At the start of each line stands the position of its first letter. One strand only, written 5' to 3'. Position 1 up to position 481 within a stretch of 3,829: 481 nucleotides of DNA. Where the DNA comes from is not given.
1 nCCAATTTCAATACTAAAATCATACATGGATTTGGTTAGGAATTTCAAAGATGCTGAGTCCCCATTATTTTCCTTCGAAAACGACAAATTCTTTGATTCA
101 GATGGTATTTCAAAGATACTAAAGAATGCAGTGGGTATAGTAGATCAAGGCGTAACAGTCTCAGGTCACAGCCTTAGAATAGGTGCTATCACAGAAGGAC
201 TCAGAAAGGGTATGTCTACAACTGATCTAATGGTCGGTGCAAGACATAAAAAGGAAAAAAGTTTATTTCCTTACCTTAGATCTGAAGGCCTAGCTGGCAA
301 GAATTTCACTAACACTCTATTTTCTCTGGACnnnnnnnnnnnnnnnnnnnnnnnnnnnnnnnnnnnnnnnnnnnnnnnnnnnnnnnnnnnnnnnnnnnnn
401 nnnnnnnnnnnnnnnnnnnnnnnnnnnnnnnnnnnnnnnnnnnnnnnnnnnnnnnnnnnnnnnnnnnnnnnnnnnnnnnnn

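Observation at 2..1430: Two tandem, same-strand, deeply diverged copies of a tyrosine-recombinase catalytic C-terminus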

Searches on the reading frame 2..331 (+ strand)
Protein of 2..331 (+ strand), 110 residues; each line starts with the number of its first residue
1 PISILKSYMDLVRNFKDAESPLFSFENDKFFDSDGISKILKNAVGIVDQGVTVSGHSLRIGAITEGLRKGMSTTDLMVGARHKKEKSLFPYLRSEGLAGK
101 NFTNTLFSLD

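Call 7: search_protein_families(library=pfam, proteins=[window:2-331:+], max_evalue=10)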
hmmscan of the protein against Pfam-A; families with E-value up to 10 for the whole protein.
window:2-331:+ (110 aa): 0 families

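Call 8: search_protein_families(library=ncbifam, proteins=[window:2-331:+], max_evalue=10)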
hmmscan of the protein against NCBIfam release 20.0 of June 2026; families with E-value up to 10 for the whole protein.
window:2-331:+ (110 aa): 1 family
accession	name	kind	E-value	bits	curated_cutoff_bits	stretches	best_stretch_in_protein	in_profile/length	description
NF040815.2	recomb_XerA_Arch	equivalog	0.13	11.8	220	1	5-82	168-242/263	site-specific tyrosine recombinase/integron integrase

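Call 13: find_homologous_proteins(query=window:2-331:+, max_evalue=0.01)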
Query window:2-331:+: 31 candidates shared short words with the query, none scored E <= 0.01.
